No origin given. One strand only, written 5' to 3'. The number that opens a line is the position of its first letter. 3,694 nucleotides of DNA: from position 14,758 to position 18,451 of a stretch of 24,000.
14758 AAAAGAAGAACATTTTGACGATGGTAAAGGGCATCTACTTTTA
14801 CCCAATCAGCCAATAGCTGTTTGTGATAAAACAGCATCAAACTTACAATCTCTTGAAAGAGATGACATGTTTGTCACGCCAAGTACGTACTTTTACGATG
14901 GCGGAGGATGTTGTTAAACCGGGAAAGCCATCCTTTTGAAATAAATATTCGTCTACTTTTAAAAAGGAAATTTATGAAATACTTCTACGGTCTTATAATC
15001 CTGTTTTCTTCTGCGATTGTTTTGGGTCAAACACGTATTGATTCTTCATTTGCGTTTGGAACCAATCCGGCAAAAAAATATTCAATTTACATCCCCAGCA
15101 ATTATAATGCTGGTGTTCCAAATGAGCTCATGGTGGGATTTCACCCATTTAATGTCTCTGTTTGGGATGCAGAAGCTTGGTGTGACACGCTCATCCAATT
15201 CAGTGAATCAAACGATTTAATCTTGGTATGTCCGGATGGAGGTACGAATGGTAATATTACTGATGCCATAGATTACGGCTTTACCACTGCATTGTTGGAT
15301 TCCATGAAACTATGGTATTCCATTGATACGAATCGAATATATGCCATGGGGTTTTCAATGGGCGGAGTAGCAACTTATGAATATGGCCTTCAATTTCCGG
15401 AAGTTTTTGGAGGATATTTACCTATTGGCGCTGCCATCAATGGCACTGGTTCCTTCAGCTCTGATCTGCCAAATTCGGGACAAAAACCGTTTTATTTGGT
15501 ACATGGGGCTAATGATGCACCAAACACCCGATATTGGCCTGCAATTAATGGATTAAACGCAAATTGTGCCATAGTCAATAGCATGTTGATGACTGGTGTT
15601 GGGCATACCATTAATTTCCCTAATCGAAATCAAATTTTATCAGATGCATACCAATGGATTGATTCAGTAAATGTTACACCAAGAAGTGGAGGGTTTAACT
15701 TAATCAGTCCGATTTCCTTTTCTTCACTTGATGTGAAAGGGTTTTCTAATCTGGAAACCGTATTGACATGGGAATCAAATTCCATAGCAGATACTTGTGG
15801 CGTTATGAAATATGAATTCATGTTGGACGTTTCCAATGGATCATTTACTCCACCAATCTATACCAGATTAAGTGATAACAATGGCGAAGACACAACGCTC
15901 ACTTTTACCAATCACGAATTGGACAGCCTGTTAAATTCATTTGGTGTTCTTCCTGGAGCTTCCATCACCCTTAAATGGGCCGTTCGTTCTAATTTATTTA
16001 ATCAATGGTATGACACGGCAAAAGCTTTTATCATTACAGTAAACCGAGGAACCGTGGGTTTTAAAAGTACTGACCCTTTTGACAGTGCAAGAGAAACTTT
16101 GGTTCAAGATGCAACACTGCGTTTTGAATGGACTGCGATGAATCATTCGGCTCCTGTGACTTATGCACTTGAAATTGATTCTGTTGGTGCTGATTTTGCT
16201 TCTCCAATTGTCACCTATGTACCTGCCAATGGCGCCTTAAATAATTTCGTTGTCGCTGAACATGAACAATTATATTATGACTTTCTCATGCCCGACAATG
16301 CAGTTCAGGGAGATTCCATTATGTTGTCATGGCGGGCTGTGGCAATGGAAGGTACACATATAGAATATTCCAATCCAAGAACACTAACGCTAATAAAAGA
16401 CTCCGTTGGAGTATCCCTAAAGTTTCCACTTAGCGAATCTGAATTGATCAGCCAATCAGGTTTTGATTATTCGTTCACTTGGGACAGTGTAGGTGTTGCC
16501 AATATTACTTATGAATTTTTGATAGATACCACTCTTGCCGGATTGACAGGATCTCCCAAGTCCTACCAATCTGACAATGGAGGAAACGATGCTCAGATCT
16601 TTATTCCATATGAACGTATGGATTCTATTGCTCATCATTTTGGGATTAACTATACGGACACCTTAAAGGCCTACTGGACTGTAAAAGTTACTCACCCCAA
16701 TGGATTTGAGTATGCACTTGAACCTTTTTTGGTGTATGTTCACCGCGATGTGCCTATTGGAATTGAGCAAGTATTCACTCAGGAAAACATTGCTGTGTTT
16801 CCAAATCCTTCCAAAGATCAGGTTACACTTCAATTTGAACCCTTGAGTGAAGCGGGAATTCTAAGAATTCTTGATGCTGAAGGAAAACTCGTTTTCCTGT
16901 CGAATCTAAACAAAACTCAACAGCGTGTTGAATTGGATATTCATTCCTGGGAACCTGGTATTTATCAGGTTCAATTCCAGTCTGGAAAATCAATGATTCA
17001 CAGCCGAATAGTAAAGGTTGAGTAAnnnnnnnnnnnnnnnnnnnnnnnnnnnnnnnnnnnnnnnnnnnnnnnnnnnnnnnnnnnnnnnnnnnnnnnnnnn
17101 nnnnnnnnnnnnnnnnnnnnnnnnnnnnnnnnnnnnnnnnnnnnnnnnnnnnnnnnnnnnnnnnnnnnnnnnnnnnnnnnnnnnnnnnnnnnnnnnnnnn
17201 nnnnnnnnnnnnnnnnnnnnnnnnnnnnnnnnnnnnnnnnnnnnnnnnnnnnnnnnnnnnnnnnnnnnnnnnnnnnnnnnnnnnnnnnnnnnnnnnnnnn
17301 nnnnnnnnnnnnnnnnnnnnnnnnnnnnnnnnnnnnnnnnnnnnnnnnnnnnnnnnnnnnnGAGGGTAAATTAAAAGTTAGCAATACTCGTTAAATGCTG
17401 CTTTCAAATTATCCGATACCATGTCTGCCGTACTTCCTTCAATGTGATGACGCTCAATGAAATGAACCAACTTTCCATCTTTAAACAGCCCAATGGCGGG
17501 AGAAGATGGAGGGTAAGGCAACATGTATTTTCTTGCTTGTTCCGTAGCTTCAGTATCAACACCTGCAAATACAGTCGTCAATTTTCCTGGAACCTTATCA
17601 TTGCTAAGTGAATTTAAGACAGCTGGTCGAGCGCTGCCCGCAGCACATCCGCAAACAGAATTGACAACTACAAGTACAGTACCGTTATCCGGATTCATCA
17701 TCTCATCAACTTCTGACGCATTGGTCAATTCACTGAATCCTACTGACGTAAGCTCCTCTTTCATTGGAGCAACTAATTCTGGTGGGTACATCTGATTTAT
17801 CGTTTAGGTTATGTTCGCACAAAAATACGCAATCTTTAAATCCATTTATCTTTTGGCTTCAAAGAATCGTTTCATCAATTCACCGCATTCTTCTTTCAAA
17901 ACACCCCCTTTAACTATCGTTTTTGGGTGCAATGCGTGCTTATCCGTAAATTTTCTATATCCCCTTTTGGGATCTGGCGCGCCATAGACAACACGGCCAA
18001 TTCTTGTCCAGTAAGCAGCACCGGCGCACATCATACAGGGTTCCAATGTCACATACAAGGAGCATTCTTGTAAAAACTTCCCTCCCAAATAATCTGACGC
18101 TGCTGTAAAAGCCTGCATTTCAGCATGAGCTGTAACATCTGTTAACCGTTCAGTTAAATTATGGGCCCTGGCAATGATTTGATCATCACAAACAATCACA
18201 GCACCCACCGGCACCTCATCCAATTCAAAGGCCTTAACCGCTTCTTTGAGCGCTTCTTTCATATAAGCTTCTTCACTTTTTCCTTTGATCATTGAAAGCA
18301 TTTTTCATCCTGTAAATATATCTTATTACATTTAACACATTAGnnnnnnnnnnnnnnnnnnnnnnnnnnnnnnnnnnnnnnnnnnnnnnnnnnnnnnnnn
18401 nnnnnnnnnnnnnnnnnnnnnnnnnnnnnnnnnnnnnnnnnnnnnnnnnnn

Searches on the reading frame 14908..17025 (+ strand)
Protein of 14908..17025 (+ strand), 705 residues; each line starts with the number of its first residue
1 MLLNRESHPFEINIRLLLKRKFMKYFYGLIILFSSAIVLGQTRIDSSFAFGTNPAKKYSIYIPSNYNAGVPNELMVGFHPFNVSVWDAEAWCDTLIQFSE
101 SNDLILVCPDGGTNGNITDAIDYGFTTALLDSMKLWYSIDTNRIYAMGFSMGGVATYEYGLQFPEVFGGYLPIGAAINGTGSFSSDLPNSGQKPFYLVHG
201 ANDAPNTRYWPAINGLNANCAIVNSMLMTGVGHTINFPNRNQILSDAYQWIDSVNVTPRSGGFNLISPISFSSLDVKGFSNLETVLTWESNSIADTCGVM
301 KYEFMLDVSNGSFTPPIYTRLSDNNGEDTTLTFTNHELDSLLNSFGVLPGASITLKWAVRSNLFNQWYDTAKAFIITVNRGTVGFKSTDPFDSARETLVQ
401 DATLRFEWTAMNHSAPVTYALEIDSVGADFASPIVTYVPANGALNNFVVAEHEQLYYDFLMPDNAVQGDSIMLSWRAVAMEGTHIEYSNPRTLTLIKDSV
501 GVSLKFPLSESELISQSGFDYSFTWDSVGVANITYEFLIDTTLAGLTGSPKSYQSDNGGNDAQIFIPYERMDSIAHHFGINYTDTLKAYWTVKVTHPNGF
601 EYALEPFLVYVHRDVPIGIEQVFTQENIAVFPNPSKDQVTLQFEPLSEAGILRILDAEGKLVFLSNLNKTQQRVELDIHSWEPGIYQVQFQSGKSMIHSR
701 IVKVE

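Call 4: search_protein_families(library=ncbifam, proteins=[window:14908-17025:+], max_evalue=0.00001)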
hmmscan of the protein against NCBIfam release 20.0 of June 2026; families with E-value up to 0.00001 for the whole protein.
window:14908-17025:+ (705 aa): 4 families
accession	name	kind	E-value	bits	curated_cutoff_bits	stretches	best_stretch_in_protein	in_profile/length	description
NF050058.1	e_dPHAscl_type1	hypoth_equivalog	7.3e-11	42.1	150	1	55-175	7-137/276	extracellular catalytic domain type 1 short-chain-length polyhydroxyalkanoate depolymerase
TIGR04183.1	Por_Secre_tail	domain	1.9e-09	37.3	23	1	630-703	1-71/72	T9SS type A sorting domain-containing protein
NF038113.1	T9SSA_dep_M36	equivalog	3.4e-08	32.1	885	1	622-702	787-867/869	T9SS-dependent M36 family metallopeptidase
TIGR01840.1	esterase_phb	subfamily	3.3e-07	30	107.85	1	128-191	81-144/213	PHB depolymerase family esterase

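Call 5: search_protein_families(library=pfam, proteins=[window:14908-17025:+], max_evalue=0.00001)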
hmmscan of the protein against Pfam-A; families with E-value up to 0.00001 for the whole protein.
window:14908-17025:+ (705 aa): 2 families
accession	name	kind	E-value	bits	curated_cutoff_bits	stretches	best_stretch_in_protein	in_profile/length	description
PF14292.12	SusE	-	4.1e-18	65.9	25.2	1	261-359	13-105/106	SusE outer membrane protein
PF18962.6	Por_Secre_tail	-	5.1e-12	46.4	27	1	630-701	1-73/75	Secretion system C-terminal sorting domain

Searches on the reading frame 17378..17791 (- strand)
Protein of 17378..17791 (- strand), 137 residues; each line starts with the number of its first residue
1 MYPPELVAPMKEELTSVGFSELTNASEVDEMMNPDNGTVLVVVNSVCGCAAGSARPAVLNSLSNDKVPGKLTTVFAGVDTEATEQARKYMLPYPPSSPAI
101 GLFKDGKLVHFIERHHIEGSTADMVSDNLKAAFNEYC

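Call 26: search_protein_families(library=ncbifam, proteins=[window:17378-17791:-], max_evalue=0.00001)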
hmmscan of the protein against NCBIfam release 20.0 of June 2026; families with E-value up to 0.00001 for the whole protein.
window:17378-17791:- (137 aa): 1 family
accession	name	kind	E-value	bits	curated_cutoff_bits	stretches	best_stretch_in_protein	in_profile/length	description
TIGR04191.1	YphP_YqiW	subfamily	2.1e-60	202.8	100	1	2-137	1-136/136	BrxA/BrxB family bacilliredoxin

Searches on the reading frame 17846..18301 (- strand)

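Call 26: search_protein_families(library=ncbifam, proteins=[window:17846-18301:-], max_evalue=0.00001)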
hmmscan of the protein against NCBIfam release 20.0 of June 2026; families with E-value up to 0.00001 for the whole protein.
window:17846-18301:- (151 aa): 3 families
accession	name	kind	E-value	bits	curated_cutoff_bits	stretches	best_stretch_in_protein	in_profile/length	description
NF008113.2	PRK10860.1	equivalog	4.5e-34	117.7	150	1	8-151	5-152/165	tRNA adenosine(34) deaminase TadA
TIGR00326.1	eubact_ribD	equivalog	1.2e-09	37.8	156.35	1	14-148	1-134/343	bifunctional diaminohydroxyphosphoribosylaminopyrimidine deaminase/5-amino-6-(5-phosphoribosylamino)uracil reductase RibD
NF041025.1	antiphage_deaminase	equivalog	2.7e-09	36.4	400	1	58-118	338-397/437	anti-phage dCTP deaminase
